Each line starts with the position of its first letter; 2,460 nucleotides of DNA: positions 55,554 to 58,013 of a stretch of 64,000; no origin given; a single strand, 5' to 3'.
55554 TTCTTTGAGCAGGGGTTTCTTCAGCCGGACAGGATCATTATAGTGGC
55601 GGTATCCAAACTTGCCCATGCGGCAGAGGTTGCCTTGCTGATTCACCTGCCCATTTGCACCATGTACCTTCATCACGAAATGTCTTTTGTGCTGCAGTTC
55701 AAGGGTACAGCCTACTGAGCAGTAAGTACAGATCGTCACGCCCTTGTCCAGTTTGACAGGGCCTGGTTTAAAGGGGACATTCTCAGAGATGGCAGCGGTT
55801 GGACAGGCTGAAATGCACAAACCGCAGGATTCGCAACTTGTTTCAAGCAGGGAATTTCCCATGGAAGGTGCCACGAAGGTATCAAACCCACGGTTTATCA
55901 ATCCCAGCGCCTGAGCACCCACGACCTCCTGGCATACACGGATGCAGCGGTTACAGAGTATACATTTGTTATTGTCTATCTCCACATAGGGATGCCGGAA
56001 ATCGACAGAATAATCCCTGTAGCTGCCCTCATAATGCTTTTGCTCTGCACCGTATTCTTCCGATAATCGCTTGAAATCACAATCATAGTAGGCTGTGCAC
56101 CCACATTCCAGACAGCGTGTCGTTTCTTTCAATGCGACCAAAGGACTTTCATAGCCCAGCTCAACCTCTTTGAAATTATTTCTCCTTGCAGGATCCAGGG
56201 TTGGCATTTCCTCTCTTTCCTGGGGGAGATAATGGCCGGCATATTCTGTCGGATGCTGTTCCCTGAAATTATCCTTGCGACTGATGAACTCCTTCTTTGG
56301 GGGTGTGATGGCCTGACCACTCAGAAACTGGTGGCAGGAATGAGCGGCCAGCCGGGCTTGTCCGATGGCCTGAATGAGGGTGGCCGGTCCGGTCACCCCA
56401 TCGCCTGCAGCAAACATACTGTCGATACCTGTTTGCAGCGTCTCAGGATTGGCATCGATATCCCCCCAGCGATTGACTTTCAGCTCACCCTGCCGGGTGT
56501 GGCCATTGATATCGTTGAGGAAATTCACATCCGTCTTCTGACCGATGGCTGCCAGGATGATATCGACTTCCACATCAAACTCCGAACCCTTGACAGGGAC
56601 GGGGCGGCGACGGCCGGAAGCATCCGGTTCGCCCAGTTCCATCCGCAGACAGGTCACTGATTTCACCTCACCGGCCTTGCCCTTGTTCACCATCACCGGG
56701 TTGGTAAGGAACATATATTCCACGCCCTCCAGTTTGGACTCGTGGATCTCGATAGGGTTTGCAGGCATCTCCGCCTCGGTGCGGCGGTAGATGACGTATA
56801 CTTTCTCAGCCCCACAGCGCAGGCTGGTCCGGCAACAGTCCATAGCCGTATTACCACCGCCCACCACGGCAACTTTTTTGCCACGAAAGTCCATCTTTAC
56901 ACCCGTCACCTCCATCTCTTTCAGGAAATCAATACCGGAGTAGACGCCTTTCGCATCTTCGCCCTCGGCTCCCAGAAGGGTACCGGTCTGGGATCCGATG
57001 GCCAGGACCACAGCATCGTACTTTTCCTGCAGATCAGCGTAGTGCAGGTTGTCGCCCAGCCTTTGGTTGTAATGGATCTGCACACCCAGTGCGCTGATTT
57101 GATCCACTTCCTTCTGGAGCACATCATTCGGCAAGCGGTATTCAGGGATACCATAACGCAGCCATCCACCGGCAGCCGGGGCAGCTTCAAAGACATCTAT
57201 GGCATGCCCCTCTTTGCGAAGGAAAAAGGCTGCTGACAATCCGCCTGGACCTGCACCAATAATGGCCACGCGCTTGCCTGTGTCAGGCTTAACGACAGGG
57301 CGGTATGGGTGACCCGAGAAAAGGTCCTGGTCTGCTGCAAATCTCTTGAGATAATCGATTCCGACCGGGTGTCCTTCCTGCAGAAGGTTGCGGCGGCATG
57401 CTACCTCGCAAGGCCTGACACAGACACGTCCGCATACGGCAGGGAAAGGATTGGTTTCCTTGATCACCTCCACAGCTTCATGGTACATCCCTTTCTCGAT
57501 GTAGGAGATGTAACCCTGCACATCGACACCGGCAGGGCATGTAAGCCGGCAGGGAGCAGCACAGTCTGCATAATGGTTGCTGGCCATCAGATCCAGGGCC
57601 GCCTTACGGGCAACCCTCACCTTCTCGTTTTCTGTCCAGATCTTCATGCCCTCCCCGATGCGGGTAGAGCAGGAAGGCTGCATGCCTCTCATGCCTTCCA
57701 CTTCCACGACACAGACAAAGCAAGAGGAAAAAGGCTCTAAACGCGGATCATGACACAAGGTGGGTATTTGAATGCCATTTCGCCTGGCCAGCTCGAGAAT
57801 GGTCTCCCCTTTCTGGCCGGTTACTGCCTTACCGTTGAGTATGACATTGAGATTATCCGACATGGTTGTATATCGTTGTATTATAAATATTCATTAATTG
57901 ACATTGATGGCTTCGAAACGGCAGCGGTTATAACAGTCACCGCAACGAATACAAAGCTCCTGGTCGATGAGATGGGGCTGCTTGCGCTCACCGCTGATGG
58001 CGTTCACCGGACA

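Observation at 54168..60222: Bfu-type (NuoE/NuoF/NuoG-like) putative electron-bifurcating enzyme whose large subunit fuses a GltD NADPH module with a catalytically degenerate molybdopterin domain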

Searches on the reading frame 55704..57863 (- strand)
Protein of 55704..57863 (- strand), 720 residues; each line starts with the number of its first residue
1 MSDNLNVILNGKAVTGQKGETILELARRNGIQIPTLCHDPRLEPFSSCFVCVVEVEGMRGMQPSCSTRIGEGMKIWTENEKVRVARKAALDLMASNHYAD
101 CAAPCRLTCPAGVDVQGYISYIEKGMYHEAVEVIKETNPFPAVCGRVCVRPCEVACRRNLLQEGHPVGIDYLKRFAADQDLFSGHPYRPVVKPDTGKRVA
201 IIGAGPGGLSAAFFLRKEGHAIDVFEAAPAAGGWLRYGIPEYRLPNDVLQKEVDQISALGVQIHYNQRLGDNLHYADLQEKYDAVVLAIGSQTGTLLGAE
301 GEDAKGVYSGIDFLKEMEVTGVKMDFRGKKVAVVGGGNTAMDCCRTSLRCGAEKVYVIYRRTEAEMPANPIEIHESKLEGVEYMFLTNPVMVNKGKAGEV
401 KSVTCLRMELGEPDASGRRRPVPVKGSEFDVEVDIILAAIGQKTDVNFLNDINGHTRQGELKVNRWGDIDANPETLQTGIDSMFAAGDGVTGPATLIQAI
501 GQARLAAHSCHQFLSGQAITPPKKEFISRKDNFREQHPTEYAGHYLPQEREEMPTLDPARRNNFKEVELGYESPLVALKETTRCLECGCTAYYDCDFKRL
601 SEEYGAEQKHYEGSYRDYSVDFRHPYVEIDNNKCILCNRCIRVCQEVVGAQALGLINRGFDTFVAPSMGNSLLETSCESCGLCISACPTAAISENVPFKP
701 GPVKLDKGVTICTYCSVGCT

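Call 21: search_solved_structures(query=window:55704-57863:-, max_evalue=1e-100, show_alignments=3)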
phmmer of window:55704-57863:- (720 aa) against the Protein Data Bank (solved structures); distinct sequences matched with E-value up to 1e-100: 3.
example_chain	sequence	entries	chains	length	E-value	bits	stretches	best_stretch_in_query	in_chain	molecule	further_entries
9bov_A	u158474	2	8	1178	5.3e-193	646.7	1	7-719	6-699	Molybdopterin oxidoreductase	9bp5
8oh5_C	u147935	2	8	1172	2.5e-184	618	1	5-719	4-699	Formate dehydrogenase-O, major subunit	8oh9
9n5u_A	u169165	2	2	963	1.1e-170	573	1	2-719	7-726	NfnA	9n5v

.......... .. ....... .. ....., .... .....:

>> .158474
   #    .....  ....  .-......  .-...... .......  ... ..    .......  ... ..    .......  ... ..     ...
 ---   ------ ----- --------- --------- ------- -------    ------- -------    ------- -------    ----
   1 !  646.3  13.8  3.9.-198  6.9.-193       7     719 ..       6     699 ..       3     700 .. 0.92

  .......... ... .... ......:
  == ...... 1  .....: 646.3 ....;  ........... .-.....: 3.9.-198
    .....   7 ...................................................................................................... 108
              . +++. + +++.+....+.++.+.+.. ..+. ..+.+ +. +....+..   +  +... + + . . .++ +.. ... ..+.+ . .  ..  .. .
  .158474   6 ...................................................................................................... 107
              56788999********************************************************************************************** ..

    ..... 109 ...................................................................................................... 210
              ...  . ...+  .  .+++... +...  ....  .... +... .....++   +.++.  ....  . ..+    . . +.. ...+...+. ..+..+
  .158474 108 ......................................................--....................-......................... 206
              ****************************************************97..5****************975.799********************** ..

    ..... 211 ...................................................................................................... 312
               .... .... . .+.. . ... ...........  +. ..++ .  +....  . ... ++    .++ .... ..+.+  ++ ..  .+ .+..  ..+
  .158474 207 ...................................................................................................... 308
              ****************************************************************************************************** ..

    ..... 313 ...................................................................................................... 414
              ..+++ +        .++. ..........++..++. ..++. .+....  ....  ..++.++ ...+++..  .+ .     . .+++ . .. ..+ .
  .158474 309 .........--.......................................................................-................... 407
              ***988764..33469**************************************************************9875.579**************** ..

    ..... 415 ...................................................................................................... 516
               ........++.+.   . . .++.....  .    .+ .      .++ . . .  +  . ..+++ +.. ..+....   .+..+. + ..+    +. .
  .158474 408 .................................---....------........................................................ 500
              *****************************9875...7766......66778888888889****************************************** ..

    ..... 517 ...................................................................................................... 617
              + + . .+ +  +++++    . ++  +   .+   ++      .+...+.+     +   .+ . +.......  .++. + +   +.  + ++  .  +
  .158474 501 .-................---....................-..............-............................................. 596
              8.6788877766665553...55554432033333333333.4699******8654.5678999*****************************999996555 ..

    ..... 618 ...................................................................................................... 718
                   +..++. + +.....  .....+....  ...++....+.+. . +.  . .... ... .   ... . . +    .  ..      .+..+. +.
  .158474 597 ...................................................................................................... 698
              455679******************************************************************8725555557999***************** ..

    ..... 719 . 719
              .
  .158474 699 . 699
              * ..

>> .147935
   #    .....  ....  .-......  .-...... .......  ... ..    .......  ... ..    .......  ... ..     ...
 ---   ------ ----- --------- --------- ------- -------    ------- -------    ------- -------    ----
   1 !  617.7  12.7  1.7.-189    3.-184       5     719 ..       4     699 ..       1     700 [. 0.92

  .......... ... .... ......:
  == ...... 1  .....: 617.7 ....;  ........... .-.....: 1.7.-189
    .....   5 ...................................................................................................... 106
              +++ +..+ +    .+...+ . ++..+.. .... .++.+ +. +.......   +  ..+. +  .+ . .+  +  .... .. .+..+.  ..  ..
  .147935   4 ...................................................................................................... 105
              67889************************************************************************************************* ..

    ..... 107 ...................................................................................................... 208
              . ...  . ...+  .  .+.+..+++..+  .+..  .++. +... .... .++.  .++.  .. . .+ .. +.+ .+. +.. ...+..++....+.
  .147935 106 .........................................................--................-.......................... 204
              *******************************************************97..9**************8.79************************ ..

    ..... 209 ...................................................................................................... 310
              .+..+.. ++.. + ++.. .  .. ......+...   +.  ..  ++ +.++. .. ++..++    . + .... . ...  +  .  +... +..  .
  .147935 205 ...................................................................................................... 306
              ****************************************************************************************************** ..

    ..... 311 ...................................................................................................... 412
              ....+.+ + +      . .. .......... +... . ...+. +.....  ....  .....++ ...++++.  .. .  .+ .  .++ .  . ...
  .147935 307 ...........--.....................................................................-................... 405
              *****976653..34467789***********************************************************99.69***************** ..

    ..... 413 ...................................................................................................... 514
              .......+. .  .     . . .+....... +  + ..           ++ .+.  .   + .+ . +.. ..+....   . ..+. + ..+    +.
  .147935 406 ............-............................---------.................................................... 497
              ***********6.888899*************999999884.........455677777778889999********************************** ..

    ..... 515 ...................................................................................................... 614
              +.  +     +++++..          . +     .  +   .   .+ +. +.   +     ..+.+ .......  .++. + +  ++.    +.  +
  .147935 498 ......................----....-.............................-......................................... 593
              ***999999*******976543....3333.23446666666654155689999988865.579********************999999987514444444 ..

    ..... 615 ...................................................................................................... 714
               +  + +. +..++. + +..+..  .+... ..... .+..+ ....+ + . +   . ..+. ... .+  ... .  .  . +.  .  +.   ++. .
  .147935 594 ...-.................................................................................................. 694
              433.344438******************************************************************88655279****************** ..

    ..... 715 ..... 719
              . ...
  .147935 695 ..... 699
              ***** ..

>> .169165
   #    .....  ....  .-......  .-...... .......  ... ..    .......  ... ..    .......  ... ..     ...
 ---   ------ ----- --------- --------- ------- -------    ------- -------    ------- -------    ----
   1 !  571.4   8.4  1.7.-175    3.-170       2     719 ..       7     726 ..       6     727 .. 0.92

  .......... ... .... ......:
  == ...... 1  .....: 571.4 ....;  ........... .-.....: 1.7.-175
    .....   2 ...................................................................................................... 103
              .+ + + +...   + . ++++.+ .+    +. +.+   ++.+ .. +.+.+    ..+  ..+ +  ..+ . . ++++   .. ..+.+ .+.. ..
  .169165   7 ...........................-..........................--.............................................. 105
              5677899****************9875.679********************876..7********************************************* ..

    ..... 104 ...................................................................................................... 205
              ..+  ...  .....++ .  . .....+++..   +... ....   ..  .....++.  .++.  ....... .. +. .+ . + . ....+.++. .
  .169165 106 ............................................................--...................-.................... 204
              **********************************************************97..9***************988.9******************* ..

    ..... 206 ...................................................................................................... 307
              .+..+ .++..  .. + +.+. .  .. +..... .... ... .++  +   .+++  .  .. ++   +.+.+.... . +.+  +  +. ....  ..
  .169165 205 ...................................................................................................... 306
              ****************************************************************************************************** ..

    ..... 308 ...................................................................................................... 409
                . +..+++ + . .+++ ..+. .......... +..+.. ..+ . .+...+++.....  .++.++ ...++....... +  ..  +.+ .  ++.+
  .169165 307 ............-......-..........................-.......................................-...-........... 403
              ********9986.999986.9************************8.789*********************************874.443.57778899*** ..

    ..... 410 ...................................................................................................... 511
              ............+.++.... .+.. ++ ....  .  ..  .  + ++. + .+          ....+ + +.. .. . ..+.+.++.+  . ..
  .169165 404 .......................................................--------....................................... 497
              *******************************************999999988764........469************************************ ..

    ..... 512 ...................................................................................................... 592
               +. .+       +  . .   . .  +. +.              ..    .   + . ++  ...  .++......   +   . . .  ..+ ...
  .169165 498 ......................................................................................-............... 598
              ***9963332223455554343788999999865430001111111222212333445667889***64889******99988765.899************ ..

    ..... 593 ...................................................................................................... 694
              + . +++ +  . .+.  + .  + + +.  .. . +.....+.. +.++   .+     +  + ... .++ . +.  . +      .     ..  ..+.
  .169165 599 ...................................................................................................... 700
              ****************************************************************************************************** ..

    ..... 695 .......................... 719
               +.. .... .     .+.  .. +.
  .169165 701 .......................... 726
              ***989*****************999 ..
